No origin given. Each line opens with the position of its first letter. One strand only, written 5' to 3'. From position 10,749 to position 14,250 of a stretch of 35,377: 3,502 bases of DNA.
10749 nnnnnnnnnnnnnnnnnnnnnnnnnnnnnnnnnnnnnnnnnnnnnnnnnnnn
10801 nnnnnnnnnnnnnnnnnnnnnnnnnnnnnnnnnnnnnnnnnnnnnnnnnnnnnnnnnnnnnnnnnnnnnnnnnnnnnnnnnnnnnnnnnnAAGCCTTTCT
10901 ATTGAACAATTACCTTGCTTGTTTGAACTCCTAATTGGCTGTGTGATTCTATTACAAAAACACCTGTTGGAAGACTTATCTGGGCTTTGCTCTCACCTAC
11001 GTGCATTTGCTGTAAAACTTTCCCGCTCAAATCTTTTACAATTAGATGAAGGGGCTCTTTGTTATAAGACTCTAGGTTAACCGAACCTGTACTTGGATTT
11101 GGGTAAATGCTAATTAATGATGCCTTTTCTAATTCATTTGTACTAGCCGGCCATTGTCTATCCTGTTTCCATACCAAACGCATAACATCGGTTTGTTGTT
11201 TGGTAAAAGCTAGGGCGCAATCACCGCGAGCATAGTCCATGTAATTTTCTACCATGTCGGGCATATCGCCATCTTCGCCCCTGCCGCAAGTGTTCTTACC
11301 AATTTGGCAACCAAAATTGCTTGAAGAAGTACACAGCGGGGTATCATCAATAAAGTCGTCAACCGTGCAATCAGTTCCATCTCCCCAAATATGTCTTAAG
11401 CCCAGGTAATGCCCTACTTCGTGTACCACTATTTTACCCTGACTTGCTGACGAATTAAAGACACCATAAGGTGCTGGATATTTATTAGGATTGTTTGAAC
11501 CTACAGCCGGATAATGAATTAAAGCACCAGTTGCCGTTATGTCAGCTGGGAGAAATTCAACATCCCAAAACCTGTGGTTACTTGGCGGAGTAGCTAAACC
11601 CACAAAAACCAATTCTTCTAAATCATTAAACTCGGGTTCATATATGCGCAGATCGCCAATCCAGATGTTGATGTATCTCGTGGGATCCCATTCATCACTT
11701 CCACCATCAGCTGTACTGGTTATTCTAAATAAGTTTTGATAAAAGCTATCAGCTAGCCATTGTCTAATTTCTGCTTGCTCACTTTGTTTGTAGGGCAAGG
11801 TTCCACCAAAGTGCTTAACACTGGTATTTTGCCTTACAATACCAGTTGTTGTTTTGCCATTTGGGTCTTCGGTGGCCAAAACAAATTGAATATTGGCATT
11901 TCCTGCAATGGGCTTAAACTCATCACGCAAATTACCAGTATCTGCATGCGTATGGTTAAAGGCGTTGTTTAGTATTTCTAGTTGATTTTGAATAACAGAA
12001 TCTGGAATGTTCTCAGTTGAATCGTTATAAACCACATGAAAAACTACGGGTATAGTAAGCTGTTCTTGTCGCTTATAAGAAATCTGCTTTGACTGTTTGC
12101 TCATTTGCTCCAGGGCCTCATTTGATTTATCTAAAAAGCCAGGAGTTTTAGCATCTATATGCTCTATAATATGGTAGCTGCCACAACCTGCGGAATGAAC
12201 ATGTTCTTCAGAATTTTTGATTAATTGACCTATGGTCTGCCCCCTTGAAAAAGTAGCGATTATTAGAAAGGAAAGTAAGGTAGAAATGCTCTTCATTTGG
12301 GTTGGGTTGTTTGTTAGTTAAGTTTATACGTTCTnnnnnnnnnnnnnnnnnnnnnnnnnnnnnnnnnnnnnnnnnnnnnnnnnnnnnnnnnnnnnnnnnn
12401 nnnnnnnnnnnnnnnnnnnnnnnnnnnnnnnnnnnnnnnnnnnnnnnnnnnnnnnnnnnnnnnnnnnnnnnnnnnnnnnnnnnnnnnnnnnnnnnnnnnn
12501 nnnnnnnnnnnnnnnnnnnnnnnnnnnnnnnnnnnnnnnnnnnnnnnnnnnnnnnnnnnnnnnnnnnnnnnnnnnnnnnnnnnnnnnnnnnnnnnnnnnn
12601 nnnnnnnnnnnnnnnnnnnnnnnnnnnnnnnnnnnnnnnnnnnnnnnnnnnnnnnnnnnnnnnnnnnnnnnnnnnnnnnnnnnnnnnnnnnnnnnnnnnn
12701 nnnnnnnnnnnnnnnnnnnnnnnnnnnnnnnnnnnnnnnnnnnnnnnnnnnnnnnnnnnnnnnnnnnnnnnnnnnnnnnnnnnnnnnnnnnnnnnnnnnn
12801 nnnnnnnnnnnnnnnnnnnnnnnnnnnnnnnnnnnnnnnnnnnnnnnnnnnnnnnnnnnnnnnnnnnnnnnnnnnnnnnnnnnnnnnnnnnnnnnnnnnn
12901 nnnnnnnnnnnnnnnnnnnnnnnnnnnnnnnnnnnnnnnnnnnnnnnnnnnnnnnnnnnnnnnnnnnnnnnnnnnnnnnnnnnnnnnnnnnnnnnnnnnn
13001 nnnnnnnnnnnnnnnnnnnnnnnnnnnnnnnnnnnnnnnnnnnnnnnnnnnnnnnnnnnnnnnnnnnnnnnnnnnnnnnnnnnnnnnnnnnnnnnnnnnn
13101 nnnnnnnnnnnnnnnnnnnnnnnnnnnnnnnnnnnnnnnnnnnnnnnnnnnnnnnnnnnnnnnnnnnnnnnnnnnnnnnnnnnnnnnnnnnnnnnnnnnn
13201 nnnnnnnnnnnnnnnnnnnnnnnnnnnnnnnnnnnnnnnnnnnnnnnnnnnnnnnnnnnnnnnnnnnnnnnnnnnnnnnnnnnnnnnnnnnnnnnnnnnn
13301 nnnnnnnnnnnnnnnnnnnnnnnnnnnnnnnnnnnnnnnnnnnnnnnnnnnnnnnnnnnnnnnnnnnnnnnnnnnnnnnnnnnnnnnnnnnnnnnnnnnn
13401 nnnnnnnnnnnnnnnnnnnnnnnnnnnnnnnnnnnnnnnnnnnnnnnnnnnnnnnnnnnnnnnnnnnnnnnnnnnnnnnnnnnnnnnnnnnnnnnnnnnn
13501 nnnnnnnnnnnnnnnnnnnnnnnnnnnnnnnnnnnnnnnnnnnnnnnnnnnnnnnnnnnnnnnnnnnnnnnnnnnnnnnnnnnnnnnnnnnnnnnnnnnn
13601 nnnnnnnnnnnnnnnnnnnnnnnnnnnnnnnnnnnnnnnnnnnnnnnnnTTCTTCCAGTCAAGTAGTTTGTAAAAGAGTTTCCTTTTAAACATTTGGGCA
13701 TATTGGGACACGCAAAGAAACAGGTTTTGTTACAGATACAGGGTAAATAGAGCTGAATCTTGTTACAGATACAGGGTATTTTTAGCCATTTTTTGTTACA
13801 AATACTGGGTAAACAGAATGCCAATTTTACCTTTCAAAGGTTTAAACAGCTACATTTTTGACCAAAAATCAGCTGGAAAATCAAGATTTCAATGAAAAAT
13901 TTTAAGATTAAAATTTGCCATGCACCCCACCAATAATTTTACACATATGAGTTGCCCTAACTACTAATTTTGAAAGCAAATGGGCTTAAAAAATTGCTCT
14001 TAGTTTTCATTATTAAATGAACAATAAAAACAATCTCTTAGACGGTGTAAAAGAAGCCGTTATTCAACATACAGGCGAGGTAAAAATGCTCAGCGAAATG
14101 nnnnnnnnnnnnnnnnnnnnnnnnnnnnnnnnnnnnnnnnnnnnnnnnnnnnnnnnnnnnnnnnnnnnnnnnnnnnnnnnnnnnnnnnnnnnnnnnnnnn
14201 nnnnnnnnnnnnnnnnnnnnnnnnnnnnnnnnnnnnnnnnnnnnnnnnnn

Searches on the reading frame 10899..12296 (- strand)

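Call 5: search_protein_families(library=pfam, proteins=[window:10899-12296:-], max_evalue=0.01)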
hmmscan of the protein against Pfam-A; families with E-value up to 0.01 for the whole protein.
window:10899-12296:- (465 aa): 5 families
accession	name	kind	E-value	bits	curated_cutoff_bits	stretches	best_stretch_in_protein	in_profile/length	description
PF05572.19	Peptidase_M43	-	1.1e-12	48.5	23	1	256-373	33-148/152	Pregnancy-associated plasma protein-A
PF18962.6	Por_Secre_tail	-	2.5e-06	28.1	27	1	397-464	1-75/75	Secretion system C-terminal sorting domain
PF13583.11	Reprolysin_4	-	0.0018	18.4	22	0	275-309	126-158/203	Metallo-peptidase family M12B Reprolysin-like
PF13688.12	Reprolysin_5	-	0.0035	18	27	1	277-340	132-179/196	Metallo-peptidase family M12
PF00413.30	Peptidase_M10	-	0.0075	16.6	24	0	281-302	103-124/159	Matrixin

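Call 6: search_protein_families(library=ncbifam, proteins=[window:10899-12296:-], max_evalue=0.01)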
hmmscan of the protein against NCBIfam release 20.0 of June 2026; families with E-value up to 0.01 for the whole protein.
window:10899-12296:- (465 aa): 3 families
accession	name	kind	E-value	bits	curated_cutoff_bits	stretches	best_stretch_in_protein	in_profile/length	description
TIGR03952.1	metzin_BF0631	equivalog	5.1e-19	68.5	208.1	2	60-162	26-123/351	zinc-dependent metalloproteinase lipoprotein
TIGR04183.1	Por_Secre_tail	domain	1.9e-07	31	23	1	397-465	1-72/72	T9SS type A sorting domain-containing protein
NF038113.1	T9SSA_dep_M36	equivalog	7e-06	24.5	885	1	384-465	783-869/869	T9SS-dependent M36 family metallopeptidase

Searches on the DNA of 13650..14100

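Call 40: search_rna_families(source=window, start=13650, end=14100, threshold=evalue, max_evalue=1)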
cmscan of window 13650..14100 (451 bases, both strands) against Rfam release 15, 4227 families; matches with E-value up to 1: 2.
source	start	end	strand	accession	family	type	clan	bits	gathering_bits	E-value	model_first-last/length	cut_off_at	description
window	13985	14040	-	RF03474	mir-4766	Gene; miRNA;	-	28.7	72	0.0012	1-56/56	no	mir-4766 microRNA precursor family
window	13985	14041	-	RF00900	mir-255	Gene; miRNA;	-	20.1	50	0.51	1-59/59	no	mir-255 microRNA precursor family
